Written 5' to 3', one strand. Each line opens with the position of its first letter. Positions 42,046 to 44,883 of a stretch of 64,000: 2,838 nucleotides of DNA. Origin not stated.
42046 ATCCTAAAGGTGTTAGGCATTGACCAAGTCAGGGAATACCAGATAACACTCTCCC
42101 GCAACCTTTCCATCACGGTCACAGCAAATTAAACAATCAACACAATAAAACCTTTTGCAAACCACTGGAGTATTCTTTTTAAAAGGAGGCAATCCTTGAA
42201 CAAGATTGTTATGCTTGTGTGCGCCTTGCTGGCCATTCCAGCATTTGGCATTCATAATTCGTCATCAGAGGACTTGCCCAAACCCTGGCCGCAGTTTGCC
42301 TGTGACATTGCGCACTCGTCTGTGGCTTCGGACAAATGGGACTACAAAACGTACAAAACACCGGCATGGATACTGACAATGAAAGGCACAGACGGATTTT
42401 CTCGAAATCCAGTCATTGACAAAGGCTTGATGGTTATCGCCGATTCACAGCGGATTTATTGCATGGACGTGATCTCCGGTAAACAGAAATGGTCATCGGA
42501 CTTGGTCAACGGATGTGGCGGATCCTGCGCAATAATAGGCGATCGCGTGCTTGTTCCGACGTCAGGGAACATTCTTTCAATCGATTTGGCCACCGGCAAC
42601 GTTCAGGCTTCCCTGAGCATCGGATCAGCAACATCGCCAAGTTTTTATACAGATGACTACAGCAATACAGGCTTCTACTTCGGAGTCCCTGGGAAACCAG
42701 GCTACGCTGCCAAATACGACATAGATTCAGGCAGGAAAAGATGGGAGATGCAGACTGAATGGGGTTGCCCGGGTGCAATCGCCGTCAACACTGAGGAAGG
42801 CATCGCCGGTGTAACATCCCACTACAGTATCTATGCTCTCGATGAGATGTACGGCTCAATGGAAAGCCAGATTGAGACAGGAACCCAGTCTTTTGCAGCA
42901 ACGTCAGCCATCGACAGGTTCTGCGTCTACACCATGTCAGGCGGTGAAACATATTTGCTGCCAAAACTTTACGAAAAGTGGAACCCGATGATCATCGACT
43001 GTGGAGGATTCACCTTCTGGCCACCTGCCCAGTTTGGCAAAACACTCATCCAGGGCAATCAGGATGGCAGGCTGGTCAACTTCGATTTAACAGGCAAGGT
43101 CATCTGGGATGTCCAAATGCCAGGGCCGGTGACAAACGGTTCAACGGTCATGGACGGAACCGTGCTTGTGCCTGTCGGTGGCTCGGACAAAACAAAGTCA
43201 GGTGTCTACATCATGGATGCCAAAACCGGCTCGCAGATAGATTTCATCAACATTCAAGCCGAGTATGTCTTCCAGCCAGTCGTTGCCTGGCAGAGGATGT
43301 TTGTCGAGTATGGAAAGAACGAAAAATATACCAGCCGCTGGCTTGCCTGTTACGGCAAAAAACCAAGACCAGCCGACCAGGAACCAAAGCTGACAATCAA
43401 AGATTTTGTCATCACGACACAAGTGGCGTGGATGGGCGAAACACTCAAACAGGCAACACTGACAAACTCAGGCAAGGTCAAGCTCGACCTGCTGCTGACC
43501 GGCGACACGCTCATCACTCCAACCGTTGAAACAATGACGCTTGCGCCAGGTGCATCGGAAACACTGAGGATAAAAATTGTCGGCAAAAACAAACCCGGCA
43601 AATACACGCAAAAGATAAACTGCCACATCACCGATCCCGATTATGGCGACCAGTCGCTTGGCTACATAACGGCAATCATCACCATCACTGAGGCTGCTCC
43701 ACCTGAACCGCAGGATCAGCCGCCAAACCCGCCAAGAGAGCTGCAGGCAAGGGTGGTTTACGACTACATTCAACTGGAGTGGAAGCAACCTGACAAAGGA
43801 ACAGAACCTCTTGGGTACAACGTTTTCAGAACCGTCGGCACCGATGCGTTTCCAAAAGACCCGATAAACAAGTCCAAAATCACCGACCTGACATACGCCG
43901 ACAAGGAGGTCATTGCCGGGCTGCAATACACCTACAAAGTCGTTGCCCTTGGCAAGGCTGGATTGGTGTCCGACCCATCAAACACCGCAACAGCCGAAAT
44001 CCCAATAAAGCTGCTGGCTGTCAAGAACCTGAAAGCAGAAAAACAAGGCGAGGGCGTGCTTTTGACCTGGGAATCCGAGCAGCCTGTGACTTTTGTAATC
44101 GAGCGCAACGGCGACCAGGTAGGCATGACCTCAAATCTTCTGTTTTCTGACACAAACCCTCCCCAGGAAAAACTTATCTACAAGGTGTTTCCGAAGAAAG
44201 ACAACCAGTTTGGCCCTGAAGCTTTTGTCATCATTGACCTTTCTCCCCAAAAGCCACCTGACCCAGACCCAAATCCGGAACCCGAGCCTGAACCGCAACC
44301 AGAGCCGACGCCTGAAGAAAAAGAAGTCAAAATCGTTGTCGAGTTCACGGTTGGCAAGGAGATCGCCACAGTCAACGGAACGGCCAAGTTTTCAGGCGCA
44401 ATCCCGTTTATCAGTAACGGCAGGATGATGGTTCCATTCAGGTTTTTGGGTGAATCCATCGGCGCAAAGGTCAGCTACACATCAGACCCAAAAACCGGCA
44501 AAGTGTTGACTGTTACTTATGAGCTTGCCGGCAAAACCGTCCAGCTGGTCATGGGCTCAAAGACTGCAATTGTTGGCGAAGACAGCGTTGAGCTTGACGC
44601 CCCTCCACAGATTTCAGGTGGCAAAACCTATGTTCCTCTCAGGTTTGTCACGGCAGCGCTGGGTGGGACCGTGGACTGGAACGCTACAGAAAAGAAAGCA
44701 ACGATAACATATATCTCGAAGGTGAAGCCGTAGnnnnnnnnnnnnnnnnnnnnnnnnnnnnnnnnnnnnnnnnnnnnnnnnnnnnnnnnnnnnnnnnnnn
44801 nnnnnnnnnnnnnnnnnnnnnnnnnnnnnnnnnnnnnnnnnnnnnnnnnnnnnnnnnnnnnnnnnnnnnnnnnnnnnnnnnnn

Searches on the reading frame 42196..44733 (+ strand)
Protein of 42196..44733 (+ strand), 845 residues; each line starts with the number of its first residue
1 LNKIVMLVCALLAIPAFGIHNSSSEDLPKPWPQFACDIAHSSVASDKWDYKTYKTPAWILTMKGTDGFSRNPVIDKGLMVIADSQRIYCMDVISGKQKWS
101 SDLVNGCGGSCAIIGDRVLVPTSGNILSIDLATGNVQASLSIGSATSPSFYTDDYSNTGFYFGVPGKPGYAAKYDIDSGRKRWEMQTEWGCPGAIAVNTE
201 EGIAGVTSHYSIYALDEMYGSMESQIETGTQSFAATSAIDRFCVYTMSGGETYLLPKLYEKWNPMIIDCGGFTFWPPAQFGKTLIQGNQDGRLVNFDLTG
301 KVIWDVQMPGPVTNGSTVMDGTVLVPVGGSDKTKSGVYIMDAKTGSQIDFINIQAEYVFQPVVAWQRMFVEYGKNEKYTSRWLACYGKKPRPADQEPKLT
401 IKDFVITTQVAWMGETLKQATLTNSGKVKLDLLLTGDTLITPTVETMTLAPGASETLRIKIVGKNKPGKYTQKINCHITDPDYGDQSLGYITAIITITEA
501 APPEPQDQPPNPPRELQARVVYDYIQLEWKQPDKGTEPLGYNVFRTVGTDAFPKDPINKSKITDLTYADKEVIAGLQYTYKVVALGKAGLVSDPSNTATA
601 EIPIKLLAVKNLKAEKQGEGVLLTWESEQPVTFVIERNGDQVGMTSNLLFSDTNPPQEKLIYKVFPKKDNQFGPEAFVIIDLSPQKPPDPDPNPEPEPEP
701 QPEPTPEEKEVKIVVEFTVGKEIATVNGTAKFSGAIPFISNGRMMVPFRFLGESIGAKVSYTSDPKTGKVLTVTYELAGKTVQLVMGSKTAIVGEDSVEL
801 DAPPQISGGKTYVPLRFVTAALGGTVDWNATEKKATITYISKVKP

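Call 7: search_protein_families(library=pfam, proteins=[window:42196-44733:+])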
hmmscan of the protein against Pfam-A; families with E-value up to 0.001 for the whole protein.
window:42196-44733:+ (845 aa): 3 families
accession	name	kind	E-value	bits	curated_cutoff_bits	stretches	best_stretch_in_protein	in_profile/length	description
PF07833.16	Cu_amine_oxidN1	-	1.3e-29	102.7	24.2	2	772-837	43-108/108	Copper amine oxidase N-terminal domain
PF13360.13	PQQ_2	-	1.7e-13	51.2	27.6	1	68-185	65-194/233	Outer membrane protein assembly factor BamB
PF13570.13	Beta-prop_ACSF4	-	3.4e-12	46.8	133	1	78-370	22-317/329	Beta-alanine-activating enzyme, beta-propeller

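Call 41: find_homologous_proteins(query=window:42196-44733:+)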
Query window:42196-44733:+ (845 aa): 13 proteins with E <= 0.001 among 8000 candidates.
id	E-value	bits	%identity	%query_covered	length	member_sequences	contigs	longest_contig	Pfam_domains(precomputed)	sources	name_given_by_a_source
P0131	0.0e+0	1923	99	100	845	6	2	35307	PF13360.14,PF13570.14,PF07833.17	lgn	-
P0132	0.0e+0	1649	82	100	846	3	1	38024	PF13360.14,PF13570.14,PF07833.17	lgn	-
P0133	0.0e+0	1445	73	98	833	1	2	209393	PF13360.14,PF13570.14,PF07833.17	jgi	jgi:hypothetical protein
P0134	0.0e+0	1397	69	100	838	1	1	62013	PF13360.14,PF13570.14,PF07833.17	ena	-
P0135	0.0e+0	1286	65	97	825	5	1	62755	PF13360.14,PF13570.14,PF07833.17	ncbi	-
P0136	1.5e-261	889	49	99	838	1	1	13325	PF13360.14,PF13570.14,PF07833.17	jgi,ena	-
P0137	8.2e-261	886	49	96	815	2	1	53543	PF13360.14,PF13570.14,PF07833.17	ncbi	-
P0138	5.9e-258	877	47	99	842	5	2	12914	PF13360.14,PF13570.14,PF07833.17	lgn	-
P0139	1.4e-234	799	44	82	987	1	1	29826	PF13360.14,PF13570.14,PF00041.28,PF07833.17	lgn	-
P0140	3.9e-12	63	23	33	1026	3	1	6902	PF01011.29,PF23727.2,PF07774.20,PF13360.14,PF03478.25,PF13570.14,PF25293.2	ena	-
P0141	2.0e-10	58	38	12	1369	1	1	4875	PF07833.17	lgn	-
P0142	9.3e-10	56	33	16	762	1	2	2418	PF07833.17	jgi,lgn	-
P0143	3.3e-5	41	29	9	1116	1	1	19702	PF13360.14,PF07494.18,PF17170.11,PF13570.14,PF02393.22,PF24684.2,PF01436.28,PF08450.19,PF01011.29,PF13449.13,PF25021.2,PF25293.2,PF06739.18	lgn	-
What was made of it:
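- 42196..44733 (+): Propeller/Cu-amine-oxidase-N gene (845 aa), the last gene of the 39.8-kb segment. Calls 7, 41.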

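Call 42: find_encoding_contigs(protein=P0131, flank=10000, max_places=4)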
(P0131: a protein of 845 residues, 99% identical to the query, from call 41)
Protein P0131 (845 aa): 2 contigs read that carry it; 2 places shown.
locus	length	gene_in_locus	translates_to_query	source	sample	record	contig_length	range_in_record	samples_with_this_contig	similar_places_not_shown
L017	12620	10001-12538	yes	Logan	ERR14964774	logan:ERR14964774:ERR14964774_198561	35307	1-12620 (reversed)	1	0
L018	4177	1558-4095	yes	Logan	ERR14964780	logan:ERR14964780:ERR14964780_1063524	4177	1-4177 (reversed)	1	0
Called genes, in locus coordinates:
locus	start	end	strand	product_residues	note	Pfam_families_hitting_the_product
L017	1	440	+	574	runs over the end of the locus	PF13231:PMT_2 (weak)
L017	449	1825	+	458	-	-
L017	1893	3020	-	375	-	PF09992:NAGPA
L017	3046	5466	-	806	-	PF00801:PKD, PF09134:Invasin_D3 (faint), PF18911:PKD_4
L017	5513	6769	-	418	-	PF08308:PEGA (weak)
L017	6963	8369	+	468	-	PF10646:Germane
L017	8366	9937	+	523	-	PF00246:Peptidase_M14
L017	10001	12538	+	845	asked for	PF13360:PQQ_2 (weak), PF13570:Beta-prop_ACSF4, PF07833:Cu_amine_oxidN1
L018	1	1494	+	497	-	?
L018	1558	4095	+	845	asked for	PF13360:PQQ_2 (weak), PF13570:Beta-prop_ACSF4, PF07833:Cu_amine_oxidN1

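Call 43: find_encoding_contigs(protein=P0132, flank=10000, max_places=4)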
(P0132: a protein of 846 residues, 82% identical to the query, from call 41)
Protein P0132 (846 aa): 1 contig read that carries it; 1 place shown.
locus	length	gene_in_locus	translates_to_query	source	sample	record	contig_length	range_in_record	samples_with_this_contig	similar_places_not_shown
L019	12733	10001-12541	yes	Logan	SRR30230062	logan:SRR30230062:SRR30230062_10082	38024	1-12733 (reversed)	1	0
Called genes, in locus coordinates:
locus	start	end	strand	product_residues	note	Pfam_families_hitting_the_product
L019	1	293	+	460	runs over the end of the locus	-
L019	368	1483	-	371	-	PF09992:NAGPA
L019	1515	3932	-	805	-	PF02369:Big_1 (faint), PF00801:PKD, PF18911:PKD_4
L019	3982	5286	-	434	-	PF08308:PEGA (faint)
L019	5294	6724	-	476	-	-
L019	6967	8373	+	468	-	PF10646:Germane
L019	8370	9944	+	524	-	PF00246:Peptidase_M14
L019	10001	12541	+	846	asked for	PF13360:PQQ_2 (weak), PF13570:Beta-prop_ACSF4, PF07833:Cu_amine_oxidN1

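Call 52: find_related_loci(query=A4, collection=metagenome_contigs, flank=10000)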
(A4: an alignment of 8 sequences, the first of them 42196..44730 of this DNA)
Query A4 (845 aa) in metagenome_contigs; peptide patterns used: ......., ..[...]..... (x = any residue, [..] = any of these).
125 stretches matched a pattern; 1 encode a relative of the query (tblastn E <= 1e-3); 1 distinct loci.
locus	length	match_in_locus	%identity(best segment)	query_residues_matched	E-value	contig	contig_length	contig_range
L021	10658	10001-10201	41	684-746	7e-6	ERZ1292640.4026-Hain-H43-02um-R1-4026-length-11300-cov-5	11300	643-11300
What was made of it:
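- Tried and rejected: A propeller-protein scan gave one irrelevant weak hit (call 52).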

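Call 63: search_protein_families(library=padloc, proteins=[P0146], max_evalue=0.01)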
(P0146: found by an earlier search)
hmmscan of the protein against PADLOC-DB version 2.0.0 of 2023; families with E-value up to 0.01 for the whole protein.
P0146 (620 aa): 12 families
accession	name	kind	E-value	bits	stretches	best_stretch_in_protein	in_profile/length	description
PDLC05061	PDC-S65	-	1.8e-64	217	1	15-313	21-310/592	-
PDLC05060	PDC-S65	-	2.4e-37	127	1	90-299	3-204/503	-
PDLC02419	Aga_SIR2-PNTD1-PNTD2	-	4.5e-22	76.5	1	25-258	6-240/558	Class I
PDLC02401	Aga_SIR2-PNTD1-PNTD2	-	4.7e-16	56.7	1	82-233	47-187/524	Class I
PDLC02384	pAgo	-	8.4e-15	52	1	23-266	18-258/1030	-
PDLC02402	Aga_SIR2-PNTD1-PNTD2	-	3.5e-08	30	1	16-280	4-275/876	Class I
PDLC04082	SIR2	-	2.3e-07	28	1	27-167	18-158/345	-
PDLC04088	SIR2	-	1.5e-05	22.3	0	126-160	162-196/390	-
PDLC04087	SIR2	-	2.7e-05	21.2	1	28-160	20-155/343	-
PDLC04083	SIR2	-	8.5e-05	19.6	1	27-151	17-147/371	-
PDLC04091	SIR2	-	0.0017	15.7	1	27-152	18-143/345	-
PDLC04081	SIR2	-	0.0039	14.4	0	18-194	10-185/345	-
